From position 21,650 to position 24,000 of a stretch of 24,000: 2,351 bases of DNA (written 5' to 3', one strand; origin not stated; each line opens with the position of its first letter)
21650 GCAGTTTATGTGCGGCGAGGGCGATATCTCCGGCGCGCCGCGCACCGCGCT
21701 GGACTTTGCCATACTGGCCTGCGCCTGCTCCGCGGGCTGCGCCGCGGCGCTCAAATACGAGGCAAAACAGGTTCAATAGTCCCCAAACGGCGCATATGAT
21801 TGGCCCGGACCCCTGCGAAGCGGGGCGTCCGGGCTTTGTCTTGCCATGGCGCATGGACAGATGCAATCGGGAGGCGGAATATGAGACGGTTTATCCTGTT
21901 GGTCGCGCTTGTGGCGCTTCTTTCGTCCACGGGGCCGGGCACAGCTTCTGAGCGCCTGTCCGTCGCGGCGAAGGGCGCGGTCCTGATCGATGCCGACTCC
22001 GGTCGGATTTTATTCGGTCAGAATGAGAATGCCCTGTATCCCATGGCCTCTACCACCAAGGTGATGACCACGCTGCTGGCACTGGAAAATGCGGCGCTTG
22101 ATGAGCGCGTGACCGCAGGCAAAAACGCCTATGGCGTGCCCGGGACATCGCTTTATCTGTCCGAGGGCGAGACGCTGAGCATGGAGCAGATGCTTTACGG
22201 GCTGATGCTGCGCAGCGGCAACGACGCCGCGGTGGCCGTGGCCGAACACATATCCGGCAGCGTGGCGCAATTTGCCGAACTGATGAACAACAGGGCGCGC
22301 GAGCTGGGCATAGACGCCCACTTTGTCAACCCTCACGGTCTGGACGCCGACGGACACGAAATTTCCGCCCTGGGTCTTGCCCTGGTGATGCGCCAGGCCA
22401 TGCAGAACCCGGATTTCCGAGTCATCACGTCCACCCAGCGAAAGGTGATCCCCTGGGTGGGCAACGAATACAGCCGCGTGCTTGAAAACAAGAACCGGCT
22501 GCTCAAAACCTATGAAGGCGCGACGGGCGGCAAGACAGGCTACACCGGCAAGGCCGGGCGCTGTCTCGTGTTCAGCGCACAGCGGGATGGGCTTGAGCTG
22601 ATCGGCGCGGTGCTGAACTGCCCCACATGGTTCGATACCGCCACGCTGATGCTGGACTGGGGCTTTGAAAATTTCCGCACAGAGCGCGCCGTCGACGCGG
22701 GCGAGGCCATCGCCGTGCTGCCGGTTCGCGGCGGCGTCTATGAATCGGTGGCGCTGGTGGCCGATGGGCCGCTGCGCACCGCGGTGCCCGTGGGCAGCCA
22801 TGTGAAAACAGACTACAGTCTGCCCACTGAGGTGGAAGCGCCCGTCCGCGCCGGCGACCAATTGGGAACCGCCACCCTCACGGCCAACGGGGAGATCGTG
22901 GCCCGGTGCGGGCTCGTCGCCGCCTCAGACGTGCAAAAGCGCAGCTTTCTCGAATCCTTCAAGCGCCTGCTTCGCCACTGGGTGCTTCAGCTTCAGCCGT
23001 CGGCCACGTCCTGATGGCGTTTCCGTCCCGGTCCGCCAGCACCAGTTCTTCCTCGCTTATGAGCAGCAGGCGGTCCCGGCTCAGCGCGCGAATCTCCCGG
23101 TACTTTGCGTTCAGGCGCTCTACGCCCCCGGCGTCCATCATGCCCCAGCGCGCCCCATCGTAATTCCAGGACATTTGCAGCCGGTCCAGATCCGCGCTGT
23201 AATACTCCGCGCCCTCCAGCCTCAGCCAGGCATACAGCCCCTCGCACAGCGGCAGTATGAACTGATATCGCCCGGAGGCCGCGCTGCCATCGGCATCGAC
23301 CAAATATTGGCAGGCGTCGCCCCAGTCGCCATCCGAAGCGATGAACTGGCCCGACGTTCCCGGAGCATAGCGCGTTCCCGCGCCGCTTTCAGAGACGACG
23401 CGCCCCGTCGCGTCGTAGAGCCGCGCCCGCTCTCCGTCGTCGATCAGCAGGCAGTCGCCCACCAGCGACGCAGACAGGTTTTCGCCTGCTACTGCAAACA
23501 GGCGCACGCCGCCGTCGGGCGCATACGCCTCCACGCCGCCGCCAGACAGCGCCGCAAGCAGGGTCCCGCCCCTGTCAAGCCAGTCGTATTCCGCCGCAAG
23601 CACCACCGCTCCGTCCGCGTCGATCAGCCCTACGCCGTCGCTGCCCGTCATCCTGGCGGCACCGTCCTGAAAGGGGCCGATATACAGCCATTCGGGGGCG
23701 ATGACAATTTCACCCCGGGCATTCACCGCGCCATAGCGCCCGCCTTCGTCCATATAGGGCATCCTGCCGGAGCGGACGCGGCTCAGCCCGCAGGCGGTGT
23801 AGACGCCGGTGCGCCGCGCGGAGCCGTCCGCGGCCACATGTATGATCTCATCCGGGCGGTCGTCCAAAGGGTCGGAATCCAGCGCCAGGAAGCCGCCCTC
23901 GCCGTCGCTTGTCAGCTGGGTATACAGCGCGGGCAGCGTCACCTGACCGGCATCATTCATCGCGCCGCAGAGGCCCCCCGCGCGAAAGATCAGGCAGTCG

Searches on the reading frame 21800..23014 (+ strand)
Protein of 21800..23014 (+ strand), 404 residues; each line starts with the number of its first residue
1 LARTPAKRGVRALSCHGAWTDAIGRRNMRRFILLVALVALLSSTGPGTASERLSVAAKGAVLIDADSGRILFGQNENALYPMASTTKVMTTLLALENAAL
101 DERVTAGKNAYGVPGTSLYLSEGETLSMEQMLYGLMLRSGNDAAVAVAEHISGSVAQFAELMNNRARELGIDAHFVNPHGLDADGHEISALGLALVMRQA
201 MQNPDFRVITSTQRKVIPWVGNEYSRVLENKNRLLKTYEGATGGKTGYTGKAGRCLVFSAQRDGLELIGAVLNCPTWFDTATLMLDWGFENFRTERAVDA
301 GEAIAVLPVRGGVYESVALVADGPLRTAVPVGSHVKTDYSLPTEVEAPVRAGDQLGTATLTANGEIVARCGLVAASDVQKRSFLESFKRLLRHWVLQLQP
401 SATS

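Call 95: search_protein_families(library=pfam, proteins=[window:21800-23014:+], max_evalue=0.001)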
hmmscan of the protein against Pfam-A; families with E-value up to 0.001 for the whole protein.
window:21800-23014:+ (404 aa): 3 families
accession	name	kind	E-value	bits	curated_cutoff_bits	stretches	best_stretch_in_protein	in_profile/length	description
PF00768.25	Peptidase_S11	-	4.8e-57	193.6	27.6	1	50-275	5-238/239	D-alanyl-D-alanine carboxypeptidase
PF07943.18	PBP5_C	-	6.5e-09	36.3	21.2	1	292-380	1-91/91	Penicillin-binding protein 5, C-terminal domain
PF13354.11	Beta-lactamase2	-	4.2e-05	23.4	22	1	61-172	3-113/214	Beta-lactamase enzyme family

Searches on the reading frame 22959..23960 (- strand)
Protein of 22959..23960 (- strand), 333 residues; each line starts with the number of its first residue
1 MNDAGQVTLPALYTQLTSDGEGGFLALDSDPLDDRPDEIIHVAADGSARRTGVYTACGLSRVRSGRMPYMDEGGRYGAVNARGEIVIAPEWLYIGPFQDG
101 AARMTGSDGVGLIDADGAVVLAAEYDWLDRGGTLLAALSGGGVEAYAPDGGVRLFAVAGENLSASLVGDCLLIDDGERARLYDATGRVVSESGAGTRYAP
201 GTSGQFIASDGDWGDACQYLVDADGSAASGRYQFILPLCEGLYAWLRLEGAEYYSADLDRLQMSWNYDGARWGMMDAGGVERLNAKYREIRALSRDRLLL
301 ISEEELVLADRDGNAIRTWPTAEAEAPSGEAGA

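Call 95: search_protein_families(library=pfam, proteins=[window:22959-23960:-], max_evalue=0.001)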
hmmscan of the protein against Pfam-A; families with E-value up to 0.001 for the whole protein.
window:22959-23960:- (333 aa): 1 family
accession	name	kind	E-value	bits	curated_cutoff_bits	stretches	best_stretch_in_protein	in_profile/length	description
PF14903.11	WG_beta_rep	-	1.5e-09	38.2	25.6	1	76-103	1-28/35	WG containing repeat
